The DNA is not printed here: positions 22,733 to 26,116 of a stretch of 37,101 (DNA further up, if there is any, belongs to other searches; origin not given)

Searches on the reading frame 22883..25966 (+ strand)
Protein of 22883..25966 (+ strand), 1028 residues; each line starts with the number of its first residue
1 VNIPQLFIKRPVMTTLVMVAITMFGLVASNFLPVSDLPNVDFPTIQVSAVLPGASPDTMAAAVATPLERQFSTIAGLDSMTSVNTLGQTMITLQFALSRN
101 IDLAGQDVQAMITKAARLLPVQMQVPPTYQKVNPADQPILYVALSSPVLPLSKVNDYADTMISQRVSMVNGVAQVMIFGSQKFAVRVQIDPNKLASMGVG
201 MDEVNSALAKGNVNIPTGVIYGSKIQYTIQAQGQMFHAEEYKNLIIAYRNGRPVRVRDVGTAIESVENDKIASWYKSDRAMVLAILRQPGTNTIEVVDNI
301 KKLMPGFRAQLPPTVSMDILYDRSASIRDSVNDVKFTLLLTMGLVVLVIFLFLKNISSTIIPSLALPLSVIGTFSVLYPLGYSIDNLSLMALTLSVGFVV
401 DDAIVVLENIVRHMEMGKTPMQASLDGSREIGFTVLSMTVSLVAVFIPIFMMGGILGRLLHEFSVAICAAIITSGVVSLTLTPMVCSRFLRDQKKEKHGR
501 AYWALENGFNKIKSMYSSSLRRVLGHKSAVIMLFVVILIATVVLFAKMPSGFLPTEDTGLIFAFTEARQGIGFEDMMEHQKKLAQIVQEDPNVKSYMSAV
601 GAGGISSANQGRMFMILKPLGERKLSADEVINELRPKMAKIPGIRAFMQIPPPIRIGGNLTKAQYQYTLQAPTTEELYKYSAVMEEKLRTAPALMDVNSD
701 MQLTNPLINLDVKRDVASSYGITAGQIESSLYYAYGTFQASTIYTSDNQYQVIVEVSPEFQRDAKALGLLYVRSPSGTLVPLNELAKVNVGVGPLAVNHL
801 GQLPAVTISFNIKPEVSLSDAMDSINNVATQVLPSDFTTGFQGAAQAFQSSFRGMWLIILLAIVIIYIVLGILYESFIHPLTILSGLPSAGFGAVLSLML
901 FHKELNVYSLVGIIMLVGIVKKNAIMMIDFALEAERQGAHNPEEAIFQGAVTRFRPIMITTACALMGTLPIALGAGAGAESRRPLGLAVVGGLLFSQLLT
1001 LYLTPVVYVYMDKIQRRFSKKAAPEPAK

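Call 23: search_protein_families(library=pfam, proteins=[window:22883-25966:+], max_evalue=0.00001)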
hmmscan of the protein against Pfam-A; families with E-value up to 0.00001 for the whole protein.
window:22883-25966:+ (1028 aa): 2 families
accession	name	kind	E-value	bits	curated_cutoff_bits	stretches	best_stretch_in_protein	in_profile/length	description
PF00873.25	ACR_tran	-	0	1020.8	28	1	4-1011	2-1020/1021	AcrB/AcrD/AcrF family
PF02355.23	SecD_SecF_C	-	4.2e-06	26.8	20.5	0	337-478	36-174/189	Protein export membrane protein SecD/SecF, C-terminal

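Call 71: search_protein_families(library=ncbifam, proteins=[window:22883-25966:+], max_evalue=0.00001)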
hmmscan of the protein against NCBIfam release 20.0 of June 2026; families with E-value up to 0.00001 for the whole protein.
window:22883-25966:+ (1028 aa): 14 families
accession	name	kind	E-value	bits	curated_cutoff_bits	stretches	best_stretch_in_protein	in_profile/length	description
NF033617.1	RND_permease_2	subfamily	0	1190.2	1250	1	5-1012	2-1008/1009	multidrug efflux RND transporter permease subunit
NF007798.0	PRK10503.1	equivalog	0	1115.5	1584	1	5-1022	14-1033/1040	MdtB/MuxB family multidrug efflux RND transporter permease subunit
NF007905.0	PRK10614.1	equivalog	0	1089.7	1774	1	3-1023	3-1020/1025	multidrug efflux RND transporter permease subunit MdtC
NF000282.2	RND_permease_1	subfamily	7.9e-207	689.5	1250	1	5-1012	2-1028/1029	multidrug efflux RND transporter permease subunit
TIGR00915.1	2A0602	subfamily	4.2e-188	627.5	940.35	1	5-1021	3-1038/1050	efflux RND transporter permease subunit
NF007133.0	PRK09579.1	equivalog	4.4e-173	577.4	1763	1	1-1017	1-1008/1017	multidrug efflux RND transporter permease subunit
NF007842.1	PRK10555.1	equivalog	8.6e-139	464.2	1854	1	5-1022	3-1034/1036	multidrug efflux RND transporter permease AcrD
NF000037.1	RND_perm_OqxB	exception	9.6e-138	460.7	2200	1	1-1017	1-1040/1050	multidrug efflux RND transporter permease subunit OqxB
NF007131.0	PRK09577.1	equivalog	2.6e-132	442.6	1768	1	5-1019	3-1030/1045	multidrug efflux RND transporter permease subunit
TIGR00914.1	2A0601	subfamily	2.7e-117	392.9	701.45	1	13-1022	15-1046/1051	CusA/CzcA family heavy metal efflux RND transporter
NF011706.2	PRK15127.1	equivalog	3e-114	383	2150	1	3-1022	1-1037/1049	multidrug efflux RND transporter permease subunit AcrB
TIGR00921.1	2A067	subfamily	1.5e-14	53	351.9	1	314-546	177-406/733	hydrophobe/amphiphile efflux-3 (HAE3) family transporter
NF009583.0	PRK13024.1-3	subfamily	1.2e-06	26.9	721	1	337-547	284-483/755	protein translocase subunit SecDF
TIGR00916.1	2A0604s01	subfamily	4.6e-06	26.4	148.6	0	338-478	92-230/231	SecD/SecF family protein translocase subunit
